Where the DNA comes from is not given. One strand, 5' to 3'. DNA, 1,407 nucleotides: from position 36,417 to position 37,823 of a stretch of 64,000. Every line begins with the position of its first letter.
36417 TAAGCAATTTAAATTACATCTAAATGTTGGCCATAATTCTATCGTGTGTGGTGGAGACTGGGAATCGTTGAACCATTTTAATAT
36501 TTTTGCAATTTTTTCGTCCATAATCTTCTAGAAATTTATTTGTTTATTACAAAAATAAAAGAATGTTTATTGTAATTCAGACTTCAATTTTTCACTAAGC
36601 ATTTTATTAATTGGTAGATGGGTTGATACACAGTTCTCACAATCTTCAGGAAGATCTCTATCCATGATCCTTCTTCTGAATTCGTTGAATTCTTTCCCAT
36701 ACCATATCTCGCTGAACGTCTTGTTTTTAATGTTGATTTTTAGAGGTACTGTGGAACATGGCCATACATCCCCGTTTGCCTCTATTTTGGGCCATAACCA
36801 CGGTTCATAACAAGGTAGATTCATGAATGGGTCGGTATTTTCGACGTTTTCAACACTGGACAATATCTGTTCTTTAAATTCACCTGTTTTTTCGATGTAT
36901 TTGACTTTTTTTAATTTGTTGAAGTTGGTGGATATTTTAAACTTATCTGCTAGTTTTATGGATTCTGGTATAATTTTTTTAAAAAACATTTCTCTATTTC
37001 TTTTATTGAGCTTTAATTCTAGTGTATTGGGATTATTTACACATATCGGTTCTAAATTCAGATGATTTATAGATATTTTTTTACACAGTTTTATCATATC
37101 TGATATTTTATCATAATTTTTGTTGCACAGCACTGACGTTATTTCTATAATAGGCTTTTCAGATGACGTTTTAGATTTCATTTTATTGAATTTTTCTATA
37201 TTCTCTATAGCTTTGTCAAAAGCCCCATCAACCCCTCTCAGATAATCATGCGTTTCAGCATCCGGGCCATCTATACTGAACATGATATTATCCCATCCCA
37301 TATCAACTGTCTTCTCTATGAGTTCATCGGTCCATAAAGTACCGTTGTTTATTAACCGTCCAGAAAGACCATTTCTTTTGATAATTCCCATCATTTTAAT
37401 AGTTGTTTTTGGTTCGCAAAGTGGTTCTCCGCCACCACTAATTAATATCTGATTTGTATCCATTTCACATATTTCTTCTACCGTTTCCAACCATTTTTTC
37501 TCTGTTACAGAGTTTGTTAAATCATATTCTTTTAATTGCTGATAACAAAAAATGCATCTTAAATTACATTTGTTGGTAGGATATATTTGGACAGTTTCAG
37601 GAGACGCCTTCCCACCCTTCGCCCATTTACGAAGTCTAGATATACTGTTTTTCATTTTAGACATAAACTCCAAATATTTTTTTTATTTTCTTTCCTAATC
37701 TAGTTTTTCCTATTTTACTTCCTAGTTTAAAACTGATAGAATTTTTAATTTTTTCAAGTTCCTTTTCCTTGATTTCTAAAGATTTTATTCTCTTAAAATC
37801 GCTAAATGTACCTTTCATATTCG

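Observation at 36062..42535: The same patchwork identity occurs among minus-strand paralogs 17, 18, 22 and 23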

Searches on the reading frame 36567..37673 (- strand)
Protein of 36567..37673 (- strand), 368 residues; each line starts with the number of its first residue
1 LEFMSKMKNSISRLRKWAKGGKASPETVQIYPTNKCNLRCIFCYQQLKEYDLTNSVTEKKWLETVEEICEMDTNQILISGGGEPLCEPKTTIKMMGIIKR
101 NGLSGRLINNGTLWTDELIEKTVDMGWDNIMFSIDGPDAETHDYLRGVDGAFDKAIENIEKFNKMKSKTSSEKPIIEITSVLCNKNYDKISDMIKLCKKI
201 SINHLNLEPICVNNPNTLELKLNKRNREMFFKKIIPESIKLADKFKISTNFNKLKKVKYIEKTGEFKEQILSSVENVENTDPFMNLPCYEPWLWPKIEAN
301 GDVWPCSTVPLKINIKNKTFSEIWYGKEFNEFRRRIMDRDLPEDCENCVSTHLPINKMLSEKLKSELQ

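Call 6: search_protein_families(library=ncbifam, proteins=[window:36567-37673:-])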
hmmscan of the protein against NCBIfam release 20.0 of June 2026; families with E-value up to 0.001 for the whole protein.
window:36567-37673:- (368 aa): 65 families (the best 25 are shown)
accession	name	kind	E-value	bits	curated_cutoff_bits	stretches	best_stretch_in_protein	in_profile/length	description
TIGR04317.1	W_rSAM_matur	equivalog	1.3e-29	103.4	380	1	27-348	5-313/349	tungsten cofactor oxidoreductase radical SAM maturase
TIGR04545.1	rSAM_ahbD_hemeb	equivalog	4.8e-28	98.6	500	1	33-348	7-308/339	heme b synthase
TIGR04051.1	rSAM_NirJ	equivalog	5.4e-22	78.3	515.45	1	34-207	10-173/354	heme d1 biosynthesis radical SAM protein NirJ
TIGR04250.1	SCM_rSAM_ScmE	equivalog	3.5e-21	75.5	400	1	24-169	1-144/358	SynChlorMet cassette radical SAM/SPASM protein ScmE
TIGR04053.2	TIGR04053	equivalog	6.4e-21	75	395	1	32-325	14-314/366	TIGR04053 family radical SAM/SPASM domain-containing protein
NF045574.1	sacti_mat_StsB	exception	2.1e-20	73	625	1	30-206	98-265/466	StsB family radical SAM/SPASM domain sactipeptide maturase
TIGR04347.1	pseudo_SAM_Halo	equivalog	3e-20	72.8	525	1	31-177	43-186/390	TIGR04347 family pseudo-SAM/SPASM protein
TIGR02109.1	PQQ_syn_pqqE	equivalog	1.2e-19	70.5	381.35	1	28-207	9-179/358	pyrroloquinoline quinone biosynthesis protein PqqE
TIGR04054.1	rSAM_NirJ1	equivalog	1.5e-19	69.8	650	1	28-204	38-204/387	putative heme d1 biosynthesis radical SAM protein NirJ1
TIGR04311.1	rSAM_Geo_metal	subfamily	1.6e-19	70.2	400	2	25-198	2-175/423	radical SAM/SPASM family putative metalloenzyme maturase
NF050035.1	rSAM_WgK_link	exception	1.8e-19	69.9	650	1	23-350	6-336/367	radical SAM/SPASM peptide maturase WgkB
TIGR04055.1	rSAM_NirJ2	equivalog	1.9e-19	70.4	500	1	32-348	6-294/326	putative heme d1 biosynthesis radical SAM protein NirJ2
TIGR04251.1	SCM_rSAM_ScmF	equivalog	1.2e-18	67.7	400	1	27-204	5-176/353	SynChlorMet cassette radical SAM/SPASM protein ScmF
TIGR04303.1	GeoRSP_rSAM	equivalog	1.4e-18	67.5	400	1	25-236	4-206/325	GeoRSP system radical SAM/SPASM protein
TIGR04546.1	rSAM_ahbC_deAc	equivalog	7.6e-18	64.5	650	1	32-166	45-176/390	12,18-didecarboxysiroheme deacetylase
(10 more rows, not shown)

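Call 7: search_protein_families(library=pfam, proteins=[window:36567-37673:-])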
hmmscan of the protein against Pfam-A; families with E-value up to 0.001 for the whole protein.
window:36567-37673:- (368 aa): 3 families
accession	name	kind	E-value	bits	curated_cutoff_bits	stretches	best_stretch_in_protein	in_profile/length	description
PF04055.27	Radical_SAM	-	2.6e-20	73.7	29.5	1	30-175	1-144/166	Radical SAM superfamily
PF13186.11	SPASM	-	6.3e-10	39.6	21.5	1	288-348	1-66/67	Iron-sulfur cluster-binding domain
PF13353.11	Fer4_12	-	4.3e-05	24.3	22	1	34-137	13-116/137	4Fe-4S single cluster domain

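Call 12: find_encoding_contigs(protein=window:36567-37673:-, flank=10000, max_places=10)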
Protein window:36567-37673:- (368 aa): no gene with exactly this product is on record in the collection.

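Call 14: find_homologous_proteins(query=window:36567-37673:-)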
Query window:36567-37673:- (368 aa): 2137 proteins with E <= 0.001 among 7718 candidates; the best 120 are listed.
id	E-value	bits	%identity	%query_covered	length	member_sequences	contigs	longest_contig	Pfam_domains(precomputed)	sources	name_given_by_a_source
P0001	6.3e-246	833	100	99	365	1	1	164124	PF13186.12,PF04055.28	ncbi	-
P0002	4.4e-140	485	53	97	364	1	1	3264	PF13186.12,PF04055.28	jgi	jgi:MoaA/NifB/PqqE/SkfB family radical SAM enzyme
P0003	1.3e-135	471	57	97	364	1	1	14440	PF13186.12,PF04055.28,PF13353.12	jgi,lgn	jgi:MoaA/NifB/PqqE/SkfB family radical SAM enzyme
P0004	6.0e-135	468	55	98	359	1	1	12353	PF13186.12,PF04055.28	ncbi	-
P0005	1.3e-133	464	55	98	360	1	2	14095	PF13186.12,PF04055.28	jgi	-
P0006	1.5e-133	464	55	98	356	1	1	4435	PF13186.12,PF04055.28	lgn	-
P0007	6.9e-133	462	54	98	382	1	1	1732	PF13186.12,PF04055.28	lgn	-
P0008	2.4e-129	450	55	99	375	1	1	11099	PF13186.12,PF04055.28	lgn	-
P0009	2.4e-128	447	53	98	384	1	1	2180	PF13186.12,PF04055.28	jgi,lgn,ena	-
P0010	1.9e-127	444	55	97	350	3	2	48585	PF13186.12,PF04055.28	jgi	-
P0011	2.6e-127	443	52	98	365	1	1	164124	PF13186.12,PF04055.28,PF13353.12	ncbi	-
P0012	4.6e-126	439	54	99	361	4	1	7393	PF13186.12,PF04055.28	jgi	jgi:MoaA/NifB/PqqE/SkfB family radical SAM enzyme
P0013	5.6e-126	439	54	98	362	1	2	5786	PF13186.12,PF04055.28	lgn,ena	-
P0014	7.4e-126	438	53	98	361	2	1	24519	PF13186.12,PF04055.28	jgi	jgi:MoaA/NifB/PqqE/SkfB family radical SAM enzyme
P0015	3.6e-125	436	54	98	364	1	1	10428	PF13186.12,PF04055.28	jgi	jgi:MoaA/NifB/PqqE/SkfB family radical SAM enzyme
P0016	6.9e-125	435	54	96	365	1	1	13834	PF13186.12,PF04055.28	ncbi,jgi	-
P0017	9.7e-125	435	54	93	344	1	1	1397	PF13186.12,PF04055.28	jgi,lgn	jgi:MoaA/NifB/PqqE/SkfB family radical SAM enzyme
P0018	1.6e-124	434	54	98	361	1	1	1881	PF13186.12,PF04055.28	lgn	-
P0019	1.9e-124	434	54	98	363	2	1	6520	PF13186.12,PF04055.28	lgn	-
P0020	3.9e-124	433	52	97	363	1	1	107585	PF13186.12,PF04055.28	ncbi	ncbi:MAG: radical SAM protein [archaeon]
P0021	1.6e-123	431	52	98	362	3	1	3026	PF13186.12,PF04055.28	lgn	-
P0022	2.0e-123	430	52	98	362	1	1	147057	PF13186.12,PF04055.28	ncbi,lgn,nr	ncbi:MAG: radical SAM protein [Candidatus Aenigmarchaeota archaeon]|nr:radical SAM protein [Candidat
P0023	4.5e-123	429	53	98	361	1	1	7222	PF13186.12,PF04055.28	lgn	-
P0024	1.2e-122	428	54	96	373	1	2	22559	PF13186.12,PF04055.28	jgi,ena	-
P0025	3.1e-122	427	50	98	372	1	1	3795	PF13186.12,PF04055.28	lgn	-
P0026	7.5e-122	425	51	98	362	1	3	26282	PF13186.12,PF04055.28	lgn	-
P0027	7.4e-121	422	48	98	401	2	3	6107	PF13186.12,PF04055.28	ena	-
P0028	7.4e-121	422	52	98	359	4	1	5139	PF13186.12,PF04055.28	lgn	-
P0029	1.8e-120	421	52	97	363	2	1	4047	PF13186.12,PF04055.28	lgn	-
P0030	6.3e-120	419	51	98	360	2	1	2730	PF13186.12,PF04055.28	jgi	-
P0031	6.6e-120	419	50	97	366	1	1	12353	PF13186.12,PF04055.28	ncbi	-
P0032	8.7e-120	418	48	74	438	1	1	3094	PF13186.12,PF04055.28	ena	-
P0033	1.0e-118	415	52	98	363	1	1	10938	PF13186.12,PF04055.28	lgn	-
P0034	4.0e-118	413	51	98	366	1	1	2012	PF13186.12,PF04055.28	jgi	jgi:MoaA/NifB/PqqE/SkfB family radical SAM enzyme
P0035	5.2e-118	413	51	97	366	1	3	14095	PF13186.12,PF04055.28,PF13353.12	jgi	-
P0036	6.8e-118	412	48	96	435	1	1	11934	PF13186.12,PF04055.28,PF13353.12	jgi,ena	-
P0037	3.6e-117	410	47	98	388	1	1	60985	PF13186.12,PF04055.28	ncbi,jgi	-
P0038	7.0e-117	409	47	97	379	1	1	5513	PF13186.12,PF04055.28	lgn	-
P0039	1.6e-116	408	47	98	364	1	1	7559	PF13186.12,PF04055.28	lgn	-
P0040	1.6e-116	408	46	97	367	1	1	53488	PF13186.12,PF04055.28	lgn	-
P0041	1.8e-116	408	51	97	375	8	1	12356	PF13186.12,PF04055.28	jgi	jgi:MoaA/NifB/PqqE/SkfB family radical SAM enzyme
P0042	2.8e-116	407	48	97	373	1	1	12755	PF13186.12,PF04055.28,PF13353.12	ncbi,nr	ncbi:MAG: radical SAM protein [Nanoarchaeota archaeon]|nr:radical SAM protein [Nanoarchaeota archaeo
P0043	2.9e-116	407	47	96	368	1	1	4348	PF13186.12,PF04055.28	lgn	-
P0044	4.2e-116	406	48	95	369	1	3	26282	PF13186.12,PF04055.28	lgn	-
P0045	8.6e-116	405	49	99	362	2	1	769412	PF13186.12,PF04055.28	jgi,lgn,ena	-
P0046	1.3e-115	405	51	98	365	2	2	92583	PF13186.12,PF04055.28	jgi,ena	-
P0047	2.3e-115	404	50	98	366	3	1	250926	PF13186.12,PF04055.28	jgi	-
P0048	4.5e-115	403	51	97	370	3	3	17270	PF13186.12,PF04055.28,PF13353.12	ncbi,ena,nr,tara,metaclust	ncbi:hypothetical protein CL621_01560 [archaeon]|nr:hypothetical protein [archaeon]|tara:strand:- st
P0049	1.2e-114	401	49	97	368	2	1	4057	PF13186.12,PF04055.28,PF13353.12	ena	-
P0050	1.7e-114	401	49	98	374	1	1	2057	PF13186.12,PF04055.28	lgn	-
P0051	3.2e-114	400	51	97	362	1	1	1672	PF13186.12,PF04055.28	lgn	-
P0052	1.4e-113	398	47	98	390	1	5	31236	PF13186.12,PF04055.28,PF13353.12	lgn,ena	-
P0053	2.5e-113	397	49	98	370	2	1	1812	PF13186.12,PF04055.28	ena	-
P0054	2.8e-113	397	48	97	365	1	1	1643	PF13186.12,PF04055.28,PF13353.12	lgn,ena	-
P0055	3.8e-113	397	49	97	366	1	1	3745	PF13186.12,PF04055.28,PF13353.12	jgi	jgi:MoaA/NifB/PqqE/SkfB family radical SAM enzyme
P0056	7.3e-113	396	48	98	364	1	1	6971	PF13186.12,PF04055.28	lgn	-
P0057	7.7e-113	396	49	98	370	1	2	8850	PF13186.12,PF04055.28,PF13353.12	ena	-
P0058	1.2e-112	395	47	96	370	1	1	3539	PF13186.12,PF04055.28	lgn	-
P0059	1.5e-112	395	46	98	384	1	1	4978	PF13186.12,PF04055.28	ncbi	-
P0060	1.5e-112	395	49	97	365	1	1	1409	PF13186.12,PF04055.28,PF07498.19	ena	-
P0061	2.9e-112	394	50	97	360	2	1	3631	PF13186.12,PF04055.28,PF13353.12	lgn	-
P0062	4.3e-112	393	49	98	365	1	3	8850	PF13186.12,PF04055.28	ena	-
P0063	4.5e-112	393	47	97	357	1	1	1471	PF13186.12,PF04055.28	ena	-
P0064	8.1e-112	392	47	98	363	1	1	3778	PF13186.12,PF04055.28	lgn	-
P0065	1.3e-111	392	49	95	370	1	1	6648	PF13186.12,PF04055.28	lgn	-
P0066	2.7e-111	391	47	97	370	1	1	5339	PF13186.12,PF04055.28,PF13353.12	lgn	-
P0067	2.8e-111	390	47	96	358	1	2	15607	PF13186.12,PF04055.28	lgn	-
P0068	3.1e-111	390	48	98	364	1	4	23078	PF13186.12,PF04055.28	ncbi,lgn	ncbi:MAG: radical SAM protein [Candidatus Aenigmatarchaeota archaeon]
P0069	3.1e-111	390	50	95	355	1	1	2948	PF13186.12,PF04055.28,PF13353.12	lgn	-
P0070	3.2e-111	390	49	97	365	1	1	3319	PF13186.12,PF04055.28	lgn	-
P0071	5.9e-111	389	49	93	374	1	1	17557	PF13186.12,PF04055.28,PF13353.12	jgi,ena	-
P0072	6.5e-111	389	50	97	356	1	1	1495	PF13186.12,PF04055.28,PF13353.12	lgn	-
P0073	8.2e-111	389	49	93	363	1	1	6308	PF13186.12,PF04055.28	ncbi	ncbi:MAG: radical SAM protein [Candidatus Aenigmatarchaeota archaeon]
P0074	1.6e-110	388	49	98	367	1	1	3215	PF13186.12,PF04055.28,PF13353.12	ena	-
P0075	2.2e-110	387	48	97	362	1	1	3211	PF13186.12,PF04055.28,PF13353.12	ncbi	ncbi:MAG: radical SAM protein [Candidatus Aenigmatarchaeota archaeon]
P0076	3.3e-110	387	50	96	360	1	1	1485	PF13186.12,PF04055.28,PF13353.12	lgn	-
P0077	3.6e-110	387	47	98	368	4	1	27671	PF13186.12,PF04055.28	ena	-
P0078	4.3e-110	387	49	97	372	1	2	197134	PF13186.12,PF04055.28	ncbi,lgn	ncbi:MAG: radical SAM protein [Candidatus Aenigmatarchaeota archaeon]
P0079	6.6e-110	386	47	98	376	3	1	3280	PF13186.12,PF04055.28,PF13353.12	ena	-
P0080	1.9e-109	384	48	97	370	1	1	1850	PF13186.12,PF04055.28,PF13353.12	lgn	-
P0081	4.9e-109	383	46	98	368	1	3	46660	PF13186.12,PF04055.28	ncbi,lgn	ncbi:MAG: radical SAM protein [Candidatus Aenigmatarchaeota archaeon]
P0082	1.6e-108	381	45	96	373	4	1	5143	PF13186.12,PF04055.28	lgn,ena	-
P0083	1.9e-108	381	48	94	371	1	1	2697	PF13186.12,PF04055.28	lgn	-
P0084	2.0e-108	381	47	95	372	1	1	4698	PF13186.12,PF04055.28,PF13353.12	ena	-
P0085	2.4e-108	381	44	97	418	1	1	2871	PF13186.12,PF04055.28,PF13353.12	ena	-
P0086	2.7e-108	381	47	98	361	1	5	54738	PF13186.12,PF04055.28,PF13353.12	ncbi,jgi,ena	-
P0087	5.8e-108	380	45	96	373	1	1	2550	PF13186.12,PF04055.28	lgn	-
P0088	7.6e-108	379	47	98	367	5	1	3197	PF13186.12,PF04055.28,PF13353.12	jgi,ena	-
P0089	3.8e-107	377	46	97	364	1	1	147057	PF13186.12,PF04055.28,PF13353.12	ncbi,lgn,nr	ncbi:MAG: radical SAM protein [Candidatus Aenigmarchaeota archaeon]|nr:radical SAM protein [Candidat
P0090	6.3e-107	376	45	98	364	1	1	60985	PF13186.12,PF04055.28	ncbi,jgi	-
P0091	6.7e-107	376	49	95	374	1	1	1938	PF13186.12,PF04055.28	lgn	-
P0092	9.8e-107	375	47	98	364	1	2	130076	PF13186.12,PF04055.28,PF13353.12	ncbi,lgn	ncbi:MAG: radical SAM protein [Candidatus Aenigmatarchaeota archaeon]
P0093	1.6e-106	375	46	98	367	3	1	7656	PF13186.12,PF04055.28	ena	-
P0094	1.9e-106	375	46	97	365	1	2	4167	PF13186.12,PF04055.28,PF13353.12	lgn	-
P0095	3.2e-106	374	44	96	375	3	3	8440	PF13186.12,PF04055.28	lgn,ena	-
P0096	3.7e-106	374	47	96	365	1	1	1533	PF13186.12,PF04055.28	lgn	-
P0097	5.4e-106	373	46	96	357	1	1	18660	PF13186.12,PF04055.28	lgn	-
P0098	7.4e-106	373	49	94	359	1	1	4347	PF13186.12,PF04055.28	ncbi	ncbi:MAG: radical SAM protein, partial [Candidatus Aenigmatarchaeota archaeon]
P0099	2.1e-105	371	45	96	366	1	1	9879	PF13186.12,PF04055.28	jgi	-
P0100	5.3e-105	370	43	98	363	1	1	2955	PF13186.12,PF04055.28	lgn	-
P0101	8.8e-105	369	47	97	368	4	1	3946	PF13186.12,PF04055.28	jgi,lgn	-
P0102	2.4e-104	368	44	96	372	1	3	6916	PF13186.12,PF04055.28,PF13353.12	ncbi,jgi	-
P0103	4.2e-104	367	44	96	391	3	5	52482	PF13186.12,PF04055.28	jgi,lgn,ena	-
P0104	4.6e-103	363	47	96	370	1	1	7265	PF13186.12,PF04055.28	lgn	-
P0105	1.1e-102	362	44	98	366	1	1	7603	PF13186.12,PF04055.28,PF13353.12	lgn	-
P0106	6.9e-100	353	47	97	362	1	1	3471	PF13186.12,PF04055.28,PF13353.12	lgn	-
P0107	1.1e-99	352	45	97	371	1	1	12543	PF13186.12,PF04055.28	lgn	-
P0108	1.2e-98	349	41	96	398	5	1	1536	PF13186.12,PF04055.28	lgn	-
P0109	2.8e-94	334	49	83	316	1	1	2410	PF04055.28,PF13353.12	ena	-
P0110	6.4e-93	330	48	80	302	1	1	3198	PF13186.12,PF04055.28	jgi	jgi:MoaA/NifB/PqqE/SkfB family radical SAM enzyme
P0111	2.4e-92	328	42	96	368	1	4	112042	PF13186.12,PF04055.28,PF13353.12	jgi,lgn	-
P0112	9.7e-89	316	49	83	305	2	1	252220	PF04055.28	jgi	jgi:MoaA/NifB/PqqE/SkfB family radical SAM enzyme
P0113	5.7e-88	314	45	96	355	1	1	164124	PF13186.12,PF04055.28,PF13353.12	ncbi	-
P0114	6.4e-80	287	40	98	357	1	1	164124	PF13186.12,PF04055.28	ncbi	-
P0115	7.2e-80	287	42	96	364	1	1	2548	PF13186.12,PF04055.28,PF13353.12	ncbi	-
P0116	1.4e-71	260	39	90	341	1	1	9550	PF13186.12,PF04055.28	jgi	jgi:MoaA/NifB/PqqE/SkfB family radical SAM enzyme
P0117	2.1e-71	259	37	98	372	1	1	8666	PF13186.12,PF04055.28,PF13353.12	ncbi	-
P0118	2.4e-71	259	37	98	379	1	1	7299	PF13186.12,PF04055.28,PF13353.12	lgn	-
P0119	2.9e-71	259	37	98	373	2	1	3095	PF04055.28,PF13353.12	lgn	-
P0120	2.0e-69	253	36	97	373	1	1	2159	PF04055.28,PF13353.12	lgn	-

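Call 15: find_encoding_contigs(protein=P0001, flank=2000, max_places=5)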
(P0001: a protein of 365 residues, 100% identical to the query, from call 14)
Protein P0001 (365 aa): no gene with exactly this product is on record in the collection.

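Call 16: find_encoding_contigs(protein=P0004, flank=10000, max_places=3)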
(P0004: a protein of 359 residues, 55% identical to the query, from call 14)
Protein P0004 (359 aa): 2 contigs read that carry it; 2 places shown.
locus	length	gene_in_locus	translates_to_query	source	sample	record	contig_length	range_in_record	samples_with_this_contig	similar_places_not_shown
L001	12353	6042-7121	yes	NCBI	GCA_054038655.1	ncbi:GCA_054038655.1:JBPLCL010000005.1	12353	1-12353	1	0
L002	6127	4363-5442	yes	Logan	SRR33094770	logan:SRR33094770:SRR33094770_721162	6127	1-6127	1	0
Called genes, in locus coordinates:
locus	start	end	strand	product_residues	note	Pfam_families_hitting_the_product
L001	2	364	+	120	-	?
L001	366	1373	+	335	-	PF00657:Lipase_GDSL, PF13472:Lipase_GDSL_2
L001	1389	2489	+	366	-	PF04055:Radical_SAM, PF13186:SPASM (weak)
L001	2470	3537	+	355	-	PF04055:Radical_SAM, PF13186:SPASM (weak)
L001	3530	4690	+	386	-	PF13353:Fer4_12 (faint), PF04055:Radical_SAM, PF13186:SPASM (weak)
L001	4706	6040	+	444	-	PF04055:Radical_SAM, PF13186:SPASM (weak)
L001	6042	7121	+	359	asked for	PF04055:Radical_SAM, PF13186:SPASM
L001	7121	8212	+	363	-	PF13353:Fer4_12 (weak), PF04055:Radical_SAM, PF13186:SPASM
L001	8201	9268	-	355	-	PF00248:Aldo_ket_red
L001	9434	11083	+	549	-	PF04055:Radical_SAM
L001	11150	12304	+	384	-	PF04055:Radical_SAM, PF13186:SPASM (faint)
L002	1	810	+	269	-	?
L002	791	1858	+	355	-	PF04055:Radical_SAM, PF13186:SPASM (weak)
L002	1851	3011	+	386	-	PF13353:Fer4_12 (faint), PF04055:Radical_SAM, PF13186:SPASM (weak)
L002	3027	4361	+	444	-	PF04055:Radical_SAM, PF13186:SPASM (weak)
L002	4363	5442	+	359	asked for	PF04055:Radical_SAM, PF13186:SPASM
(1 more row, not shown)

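Call 17: list_cluster_members(proteins=[P0001, P0011, P0004, P0003, P0022])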
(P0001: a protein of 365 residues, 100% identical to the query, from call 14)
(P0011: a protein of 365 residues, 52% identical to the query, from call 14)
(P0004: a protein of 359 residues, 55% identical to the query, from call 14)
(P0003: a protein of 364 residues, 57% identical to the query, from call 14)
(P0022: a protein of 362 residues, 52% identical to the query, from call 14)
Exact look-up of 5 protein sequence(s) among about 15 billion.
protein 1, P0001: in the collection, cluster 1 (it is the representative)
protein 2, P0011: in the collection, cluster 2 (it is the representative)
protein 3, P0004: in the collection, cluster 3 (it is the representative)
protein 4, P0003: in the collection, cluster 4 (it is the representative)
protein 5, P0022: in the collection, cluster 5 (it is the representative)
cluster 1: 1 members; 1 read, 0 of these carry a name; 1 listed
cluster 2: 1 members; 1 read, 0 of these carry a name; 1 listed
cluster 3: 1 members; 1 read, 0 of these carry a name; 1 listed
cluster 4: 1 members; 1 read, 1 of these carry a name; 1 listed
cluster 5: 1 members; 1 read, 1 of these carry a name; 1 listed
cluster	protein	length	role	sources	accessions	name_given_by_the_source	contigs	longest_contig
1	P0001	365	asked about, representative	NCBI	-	-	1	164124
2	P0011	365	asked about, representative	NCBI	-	-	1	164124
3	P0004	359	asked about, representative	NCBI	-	-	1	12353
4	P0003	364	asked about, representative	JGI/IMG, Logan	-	MoaA/NifB/PqqE/SkfB family radical SAM enzyme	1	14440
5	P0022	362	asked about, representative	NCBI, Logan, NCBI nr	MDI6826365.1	MAG: radical SAM protein [Candidatus Aenigmarchaeota archaeon] | radical SAM protein [Candidatus Aenigmarchaeota archaeon]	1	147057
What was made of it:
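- Its proteins occur once in the 15-billion-protein collection, from one NCBI contig (calls 14, 17).
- Tried and rejected: Cluster look-up showed single-member clusters from one NCBI contig (call 17).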
